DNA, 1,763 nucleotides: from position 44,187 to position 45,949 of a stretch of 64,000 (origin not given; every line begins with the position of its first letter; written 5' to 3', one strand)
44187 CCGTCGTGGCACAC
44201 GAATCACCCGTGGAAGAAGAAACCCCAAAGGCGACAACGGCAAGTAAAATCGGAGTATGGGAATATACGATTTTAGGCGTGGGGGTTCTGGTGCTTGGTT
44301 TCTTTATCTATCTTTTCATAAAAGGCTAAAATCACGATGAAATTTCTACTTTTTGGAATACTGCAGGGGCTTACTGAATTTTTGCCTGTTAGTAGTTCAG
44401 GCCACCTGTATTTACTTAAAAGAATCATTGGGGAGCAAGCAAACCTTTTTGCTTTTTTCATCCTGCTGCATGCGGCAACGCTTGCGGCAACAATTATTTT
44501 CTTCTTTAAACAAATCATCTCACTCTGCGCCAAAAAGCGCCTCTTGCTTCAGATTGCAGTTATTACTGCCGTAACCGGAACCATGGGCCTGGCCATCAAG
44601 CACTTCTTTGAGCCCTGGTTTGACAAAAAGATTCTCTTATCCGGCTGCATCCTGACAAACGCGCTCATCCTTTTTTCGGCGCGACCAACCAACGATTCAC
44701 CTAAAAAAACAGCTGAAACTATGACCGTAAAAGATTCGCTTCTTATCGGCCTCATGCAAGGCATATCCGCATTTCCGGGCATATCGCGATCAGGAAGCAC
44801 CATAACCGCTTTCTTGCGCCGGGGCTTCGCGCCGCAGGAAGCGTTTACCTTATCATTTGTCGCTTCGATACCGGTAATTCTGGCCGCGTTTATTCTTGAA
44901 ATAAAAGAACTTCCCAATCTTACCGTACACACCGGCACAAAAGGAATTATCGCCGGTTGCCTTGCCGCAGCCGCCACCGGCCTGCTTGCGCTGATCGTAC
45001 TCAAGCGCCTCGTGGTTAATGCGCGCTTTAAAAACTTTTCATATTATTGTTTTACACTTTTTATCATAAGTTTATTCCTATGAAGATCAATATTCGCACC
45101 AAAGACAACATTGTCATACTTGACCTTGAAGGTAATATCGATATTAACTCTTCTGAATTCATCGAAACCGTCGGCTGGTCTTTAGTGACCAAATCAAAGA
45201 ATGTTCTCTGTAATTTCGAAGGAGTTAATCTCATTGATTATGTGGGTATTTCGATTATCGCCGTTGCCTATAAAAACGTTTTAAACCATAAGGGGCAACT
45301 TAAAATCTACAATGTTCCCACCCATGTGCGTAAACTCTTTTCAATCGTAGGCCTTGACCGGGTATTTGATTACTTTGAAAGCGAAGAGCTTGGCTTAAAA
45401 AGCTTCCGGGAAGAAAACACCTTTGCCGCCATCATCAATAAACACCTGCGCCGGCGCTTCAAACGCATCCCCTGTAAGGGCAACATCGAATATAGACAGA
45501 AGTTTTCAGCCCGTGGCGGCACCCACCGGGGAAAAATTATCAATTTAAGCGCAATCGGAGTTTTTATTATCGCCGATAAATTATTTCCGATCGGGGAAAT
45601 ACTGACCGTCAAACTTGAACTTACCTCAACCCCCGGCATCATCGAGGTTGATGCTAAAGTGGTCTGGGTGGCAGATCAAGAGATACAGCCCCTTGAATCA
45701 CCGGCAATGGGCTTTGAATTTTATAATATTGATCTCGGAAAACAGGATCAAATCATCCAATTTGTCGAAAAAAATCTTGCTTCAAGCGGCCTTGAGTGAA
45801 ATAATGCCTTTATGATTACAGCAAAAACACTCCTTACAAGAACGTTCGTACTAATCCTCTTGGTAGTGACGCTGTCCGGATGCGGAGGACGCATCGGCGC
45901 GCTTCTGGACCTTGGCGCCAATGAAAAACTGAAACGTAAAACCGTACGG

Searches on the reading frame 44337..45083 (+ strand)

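Call 43: search_protein_families(library=pfam, proteins=[window:44337-45083:+], max_evalue=0.0001)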
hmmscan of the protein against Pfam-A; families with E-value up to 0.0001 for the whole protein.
window:44337-45083:+ (248 aa): 1 family
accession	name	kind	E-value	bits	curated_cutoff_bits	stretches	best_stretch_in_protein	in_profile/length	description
PF02673.24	BacA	-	4e-55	187.7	33.4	1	4-241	2-254/257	Bacitracin resistance protein BacA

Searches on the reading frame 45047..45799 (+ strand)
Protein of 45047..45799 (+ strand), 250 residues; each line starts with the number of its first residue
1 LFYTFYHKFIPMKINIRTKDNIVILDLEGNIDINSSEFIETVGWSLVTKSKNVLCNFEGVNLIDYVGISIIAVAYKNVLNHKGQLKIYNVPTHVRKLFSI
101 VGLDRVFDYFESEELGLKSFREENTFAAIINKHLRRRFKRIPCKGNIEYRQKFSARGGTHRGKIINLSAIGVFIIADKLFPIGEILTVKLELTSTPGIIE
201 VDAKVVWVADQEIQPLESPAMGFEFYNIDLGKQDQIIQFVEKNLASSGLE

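Call 59: search_protein_families(library=pfam, proteins=[window:45047-45799:+], max_evalue=0.0001)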
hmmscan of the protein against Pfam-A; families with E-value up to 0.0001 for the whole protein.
window:45047-45799:+ (250 aa): 3 families
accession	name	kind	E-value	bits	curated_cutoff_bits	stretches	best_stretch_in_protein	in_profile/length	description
PF07238.19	PilZ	-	2.5e-15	57.1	22.5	1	135-241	2-101/102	PilZ domain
PF01740.26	STAS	-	9.4e-15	54.7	22.6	1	14-114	2-104/106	STAS domain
PF13466.11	STAS_2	-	5e-06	27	29.2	1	25-104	1-80/80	STAS domain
